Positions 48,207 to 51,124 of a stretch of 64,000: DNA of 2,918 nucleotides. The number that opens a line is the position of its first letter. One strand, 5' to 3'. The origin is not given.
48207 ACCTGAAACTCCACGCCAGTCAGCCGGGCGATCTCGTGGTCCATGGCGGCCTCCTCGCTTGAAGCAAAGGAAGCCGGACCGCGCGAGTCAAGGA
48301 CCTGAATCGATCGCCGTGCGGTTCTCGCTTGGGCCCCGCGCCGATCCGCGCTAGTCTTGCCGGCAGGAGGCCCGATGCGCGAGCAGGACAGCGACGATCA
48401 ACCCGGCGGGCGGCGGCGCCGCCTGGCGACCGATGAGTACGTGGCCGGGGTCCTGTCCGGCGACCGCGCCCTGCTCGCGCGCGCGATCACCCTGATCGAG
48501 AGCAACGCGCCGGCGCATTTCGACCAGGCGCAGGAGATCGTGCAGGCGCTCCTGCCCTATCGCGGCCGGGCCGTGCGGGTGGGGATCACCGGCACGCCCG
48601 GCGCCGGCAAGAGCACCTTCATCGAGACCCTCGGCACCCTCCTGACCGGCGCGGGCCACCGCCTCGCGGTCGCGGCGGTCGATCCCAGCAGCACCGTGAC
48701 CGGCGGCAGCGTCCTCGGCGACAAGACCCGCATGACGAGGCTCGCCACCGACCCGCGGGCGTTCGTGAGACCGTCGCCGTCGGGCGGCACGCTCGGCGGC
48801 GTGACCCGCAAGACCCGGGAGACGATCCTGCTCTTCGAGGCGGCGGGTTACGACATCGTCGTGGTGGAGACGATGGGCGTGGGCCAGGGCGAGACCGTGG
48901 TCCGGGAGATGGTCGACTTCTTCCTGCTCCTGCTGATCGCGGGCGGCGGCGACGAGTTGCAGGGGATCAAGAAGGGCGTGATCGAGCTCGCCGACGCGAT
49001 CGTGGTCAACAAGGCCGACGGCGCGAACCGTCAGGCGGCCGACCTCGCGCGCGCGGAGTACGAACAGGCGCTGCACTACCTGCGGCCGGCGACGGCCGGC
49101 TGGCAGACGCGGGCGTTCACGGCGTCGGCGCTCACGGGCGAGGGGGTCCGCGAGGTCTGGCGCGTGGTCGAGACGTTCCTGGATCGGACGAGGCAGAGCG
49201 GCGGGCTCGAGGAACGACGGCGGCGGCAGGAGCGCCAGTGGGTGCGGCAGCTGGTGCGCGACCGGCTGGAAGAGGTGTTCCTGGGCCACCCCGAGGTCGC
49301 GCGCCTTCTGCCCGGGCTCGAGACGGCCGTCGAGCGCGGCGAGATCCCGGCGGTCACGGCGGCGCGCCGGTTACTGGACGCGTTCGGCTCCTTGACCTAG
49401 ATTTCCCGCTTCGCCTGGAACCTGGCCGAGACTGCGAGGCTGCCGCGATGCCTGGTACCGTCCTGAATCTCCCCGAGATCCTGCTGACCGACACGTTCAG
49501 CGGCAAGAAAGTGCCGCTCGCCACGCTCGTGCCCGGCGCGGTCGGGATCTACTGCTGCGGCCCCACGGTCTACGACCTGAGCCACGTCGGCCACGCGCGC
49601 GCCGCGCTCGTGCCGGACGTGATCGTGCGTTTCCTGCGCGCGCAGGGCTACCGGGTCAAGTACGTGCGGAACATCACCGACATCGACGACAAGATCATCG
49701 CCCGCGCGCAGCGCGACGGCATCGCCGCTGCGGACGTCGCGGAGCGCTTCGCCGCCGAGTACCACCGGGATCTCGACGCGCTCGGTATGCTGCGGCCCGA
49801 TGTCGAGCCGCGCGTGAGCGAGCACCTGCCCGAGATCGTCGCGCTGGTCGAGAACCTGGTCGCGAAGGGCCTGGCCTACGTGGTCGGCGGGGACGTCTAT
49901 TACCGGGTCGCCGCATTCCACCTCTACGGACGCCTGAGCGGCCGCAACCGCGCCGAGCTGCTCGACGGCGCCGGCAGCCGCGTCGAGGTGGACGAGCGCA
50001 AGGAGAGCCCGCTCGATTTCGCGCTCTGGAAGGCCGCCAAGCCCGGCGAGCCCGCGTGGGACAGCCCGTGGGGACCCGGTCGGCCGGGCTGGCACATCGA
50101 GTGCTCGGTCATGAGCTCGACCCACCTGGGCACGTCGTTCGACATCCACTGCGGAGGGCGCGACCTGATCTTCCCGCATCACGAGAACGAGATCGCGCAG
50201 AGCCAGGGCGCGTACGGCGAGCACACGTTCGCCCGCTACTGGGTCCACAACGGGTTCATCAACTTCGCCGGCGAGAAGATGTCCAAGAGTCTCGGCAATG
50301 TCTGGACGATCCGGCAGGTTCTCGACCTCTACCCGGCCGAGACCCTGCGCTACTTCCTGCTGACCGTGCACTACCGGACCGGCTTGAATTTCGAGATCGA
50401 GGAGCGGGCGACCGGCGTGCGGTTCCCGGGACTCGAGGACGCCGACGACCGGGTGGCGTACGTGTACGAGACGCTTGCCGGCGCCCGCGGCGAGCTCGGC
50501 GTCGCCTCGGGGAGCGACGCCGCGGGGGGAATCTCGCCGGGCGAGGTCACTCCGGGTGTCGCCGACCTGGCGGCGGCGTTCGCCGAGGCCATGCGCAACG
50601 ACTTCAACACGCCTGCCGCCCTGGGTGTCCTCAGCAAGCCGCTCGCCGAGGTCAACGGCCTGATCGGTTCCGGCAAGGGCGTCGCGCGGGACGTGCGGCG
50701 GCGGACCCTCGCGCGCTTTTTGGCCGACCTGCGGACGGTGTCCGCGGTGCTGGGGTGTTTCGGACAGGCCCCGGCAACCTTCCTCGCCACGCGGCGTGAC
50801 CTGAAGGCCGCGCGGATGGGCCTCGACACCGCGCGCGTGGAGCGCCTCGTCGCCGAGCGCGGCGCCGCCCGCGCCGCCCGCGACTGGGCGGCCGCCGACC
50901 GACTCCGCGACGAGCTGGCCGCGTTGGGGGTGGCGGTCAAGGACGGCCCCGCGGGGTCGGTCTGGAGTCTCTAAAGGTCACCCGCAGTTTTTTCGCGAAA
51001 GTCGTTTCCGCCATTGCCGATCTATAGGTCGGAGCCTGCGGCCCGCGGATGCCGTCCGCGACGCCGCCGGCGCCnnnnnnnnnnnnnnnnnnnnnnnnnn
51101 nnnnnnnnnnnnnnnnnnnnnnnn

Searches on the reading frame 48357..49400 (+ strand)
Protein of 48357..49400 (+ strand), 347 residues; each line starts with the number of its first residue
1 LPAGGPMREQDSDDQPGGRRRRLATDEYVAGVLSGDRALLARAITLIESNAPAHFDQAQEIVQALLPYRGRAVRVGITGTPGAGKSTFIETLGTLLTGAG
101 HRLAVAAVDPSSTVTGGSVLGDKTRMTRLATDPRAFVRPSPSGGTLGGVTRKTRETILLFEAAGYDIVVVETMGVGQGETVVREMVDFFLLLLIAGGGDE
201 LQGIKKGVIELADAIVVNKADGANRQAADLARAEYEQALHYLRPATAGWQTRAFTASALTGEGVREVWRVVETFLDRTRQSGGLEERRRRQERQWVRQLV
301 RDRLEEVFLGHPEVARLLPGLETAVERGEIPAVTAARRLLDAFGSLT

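Call 66: search_protein_families(library=pfam, proteins=[window:48357-49400:+], max_evalue=0.00001)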
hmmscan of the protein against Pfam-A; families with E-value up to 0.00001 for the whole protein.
window:48357-49400:+ (347 aa): 2 families
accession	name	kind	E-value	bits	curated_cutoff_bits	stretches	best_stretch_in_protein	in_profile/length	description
PF03308.22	MeaB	-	2e-107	358.7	23.1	1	40-308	1-268/273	Methylmalonyl Co-A mutase-associated GTPase MeaB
PF02492.25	cobW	-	4.2e-06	26.9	20.7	0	75-233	3-165/180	CobW/HypB/UreG, nucleotide-binding domain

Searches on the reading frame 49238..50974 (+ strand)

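Call 66: search_protein_families(library=pfam, proteins=[window:49238-50974:+], max_evalue=0.00001)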
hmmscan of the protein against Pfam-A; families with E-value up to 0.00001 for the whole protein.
window:49238-50974:+ (578 aa): 6 families
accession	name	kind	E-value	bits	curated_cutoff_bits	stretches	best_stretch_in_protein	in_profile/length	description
PF01406.26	tRNA-synt_1e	-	7.9e-124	413.4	27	1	97-388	5-294/301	tRNA synthetases class I (C) catalytic domain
PF09334.17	tRNA-synt_1g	-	3.4e-15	56.2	20.1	2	327-377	307-357/391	tRNA synthetases class I (M)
PF00133.28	tRNA-synt_1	-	3e-10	39.9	22.7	1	301-384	329-412/414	tRNA synthetases class I (I, L, M and V)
PF09190.17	DALR_2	-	1.1e-08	35.9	22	1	447-508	1-56/57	DALR domain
PF23493.1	CysS_C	-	3.4e-08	33.9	23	1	531-573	5-47/51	Cysteinyl-tRNA ligase anticodon binding domain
PF01921.24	tRNA-synt_1f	-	6.4e-07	29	27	0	344-387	279-322/360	tRNA synthetases class I (K)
